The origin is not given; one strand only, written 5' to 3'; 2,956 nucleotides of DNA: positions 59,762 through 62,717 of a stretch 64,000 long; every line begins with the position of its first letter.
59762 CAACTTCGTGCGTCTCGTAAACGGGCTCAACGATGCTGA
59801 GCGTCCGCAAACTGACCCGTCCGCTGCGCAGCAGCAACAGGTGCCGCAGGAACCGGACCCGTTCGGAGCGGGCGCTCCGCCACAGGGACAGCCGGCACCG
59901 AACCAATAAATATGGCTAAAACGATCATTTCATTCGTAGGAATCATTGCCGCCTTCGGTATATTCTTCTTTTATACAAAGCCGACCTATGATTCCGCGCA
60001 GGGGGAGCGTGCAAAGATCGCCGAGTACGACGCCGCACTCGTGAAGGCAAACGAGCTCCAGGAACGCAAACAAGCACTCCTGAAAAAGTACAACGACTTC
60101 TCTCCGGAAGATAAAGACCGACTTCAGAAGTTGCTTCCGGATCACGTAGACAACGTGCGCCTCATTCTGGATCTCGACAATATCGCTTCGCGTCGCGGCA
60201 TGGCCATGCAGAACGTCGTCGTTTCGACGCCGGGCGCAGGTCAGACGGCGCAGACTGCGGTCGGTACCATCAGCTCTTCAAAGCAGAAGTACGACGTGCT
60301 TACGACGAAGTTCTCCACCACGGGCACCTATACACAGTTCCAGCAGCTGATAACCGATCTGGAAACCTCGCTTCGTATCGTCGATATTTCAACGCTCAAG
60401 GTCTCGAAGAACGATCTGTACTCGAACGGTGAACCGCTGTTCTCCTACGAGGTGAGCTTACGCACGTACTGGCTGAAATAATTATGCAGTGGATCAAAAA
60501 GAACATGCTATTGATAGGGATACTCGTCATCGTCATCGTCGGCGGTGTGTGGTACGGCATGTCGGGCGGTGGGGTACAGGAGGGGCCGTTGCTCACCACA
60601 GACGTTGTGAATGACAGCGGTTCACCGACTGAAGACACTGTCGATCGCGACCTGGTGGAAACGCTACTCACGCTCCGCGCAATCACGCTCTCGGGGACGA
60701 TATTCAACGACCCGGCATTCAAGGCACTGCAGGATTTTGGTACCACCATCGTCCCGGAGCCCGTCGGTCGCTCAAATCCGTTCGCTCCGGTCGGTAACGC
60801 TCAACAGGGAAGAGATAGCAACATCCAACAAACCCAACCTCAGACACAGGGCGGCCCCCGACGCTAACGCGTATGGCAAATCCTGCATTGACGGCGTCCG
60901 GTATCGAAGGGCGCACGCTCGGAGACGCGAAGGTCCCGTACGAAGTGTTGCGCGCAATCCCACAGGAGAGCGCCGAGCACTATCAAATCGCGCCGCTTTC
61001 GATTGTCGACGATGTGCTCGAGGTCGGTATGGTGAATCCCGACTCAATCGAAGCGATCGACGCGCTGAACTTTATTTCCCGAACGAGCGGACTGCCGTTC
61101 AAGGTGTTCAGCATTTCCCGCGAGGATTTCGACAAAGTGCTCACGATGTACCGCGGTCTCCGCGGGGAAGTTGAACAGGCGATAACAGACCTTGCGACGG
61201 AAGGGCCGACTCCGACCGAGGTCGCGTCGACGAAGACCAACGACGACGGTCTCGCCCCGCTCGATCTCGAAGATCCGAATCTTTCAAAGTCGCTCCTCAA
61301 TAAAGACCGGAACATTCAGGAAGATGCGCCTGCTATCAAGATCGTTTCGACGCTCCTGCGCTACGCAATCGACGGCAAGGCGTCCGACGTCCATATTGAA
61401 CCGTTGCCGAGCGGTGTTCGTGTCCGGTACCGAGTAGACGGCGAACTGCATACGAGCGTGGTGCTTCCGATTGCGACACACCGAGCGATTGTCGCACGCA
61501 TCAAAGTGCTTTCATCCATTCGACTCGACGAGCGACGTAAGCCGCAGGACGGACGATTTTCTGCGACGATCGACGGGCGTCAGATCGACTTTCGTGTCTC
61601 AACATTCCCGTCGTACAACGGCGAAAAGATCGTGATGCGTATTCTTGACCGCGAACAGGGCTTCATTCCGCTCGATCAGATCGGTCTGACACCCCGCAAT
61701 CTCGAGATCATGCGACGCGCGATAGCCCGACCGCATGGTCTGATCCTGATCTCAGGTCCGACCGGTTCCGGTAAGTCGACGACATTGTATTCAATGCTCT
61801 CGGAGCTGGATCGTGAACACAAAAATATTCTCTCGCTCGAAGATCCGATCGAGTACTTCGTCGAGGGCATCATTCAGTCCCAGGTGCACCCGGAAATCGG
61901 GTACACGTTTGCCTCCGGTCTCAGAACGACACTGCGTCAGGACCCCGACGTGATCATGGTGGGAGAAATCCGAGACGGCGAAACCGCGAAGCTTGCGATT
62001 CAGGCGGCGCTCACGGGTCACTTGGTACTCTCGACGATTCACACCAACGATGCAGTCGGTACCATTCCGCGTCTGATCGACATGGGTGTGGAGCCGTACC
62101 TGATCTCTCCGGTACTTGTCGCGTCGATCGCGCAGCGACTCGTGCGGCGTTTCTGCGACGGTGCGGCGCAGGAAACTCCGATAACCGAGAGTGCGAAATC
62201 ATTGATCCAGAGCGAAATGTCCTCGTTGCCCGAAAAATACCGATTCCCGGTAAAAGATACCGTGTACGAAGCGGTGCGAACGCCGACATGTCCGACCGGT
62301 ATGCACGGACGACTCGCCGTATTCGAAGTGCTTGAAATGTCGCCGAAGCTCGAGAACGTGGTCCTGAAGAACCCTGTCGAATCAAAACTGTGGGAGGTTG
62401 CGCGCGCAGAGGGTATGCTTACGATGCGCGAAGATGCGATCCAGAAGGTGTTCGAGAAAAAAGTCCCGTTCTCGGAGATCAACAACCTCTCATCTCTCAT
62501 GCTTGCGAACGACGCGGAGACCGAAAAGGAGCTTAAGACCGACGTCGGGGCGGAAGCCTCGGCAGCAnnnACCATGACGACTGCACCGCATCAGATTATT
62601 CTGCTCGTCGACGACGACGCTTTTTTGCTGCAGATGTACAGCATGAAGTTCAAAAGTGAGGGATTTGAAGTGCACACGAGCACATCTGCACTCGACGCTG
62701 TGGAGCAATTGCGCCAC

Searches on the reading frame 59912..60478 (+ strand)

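Call 52: search_protein_families(library=pfam, proteins=[window:59912-60478:+], max_evalue=0.001)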
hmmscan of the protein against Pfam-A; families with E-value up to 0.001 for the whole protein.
window:59912-60478:+ (189 aa): 1 family
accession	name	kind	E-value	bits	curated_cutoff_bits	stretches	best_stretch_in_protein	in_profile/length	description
PF04350.18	PilO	-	9e-06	26.3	22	1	38-187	14-142/145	Pilus assembly protein, PilO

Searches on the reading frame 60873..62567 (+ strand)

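Call 11: search_protein_families(library=pfam, proteins=[window:60873-62567:+], max_evalue=0.001)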
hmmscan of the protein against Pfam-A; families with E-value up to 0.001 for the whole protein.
window:60873-62567:+ (565 aa): 4 families
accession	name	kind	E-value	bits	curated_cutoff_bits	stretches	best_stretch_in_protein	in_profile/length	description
PF00437.27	T2SSE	-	8.3e-117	390.4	24.9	1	149-536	3-368/370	Type II/IV secretion system protein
PF05157.20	MshEN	-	8.2e-10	39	23.1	1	15-98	7-88/90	MshEN domain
PF13191.12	AAA_16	-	0.00041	21.3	32.6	1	284-342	21-69/167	AAA ATPase domain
PF25199.1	nSTAND_NTPase5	-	0.0005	20.3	34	0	285-330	38-84/145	Novel STAND NTPase 5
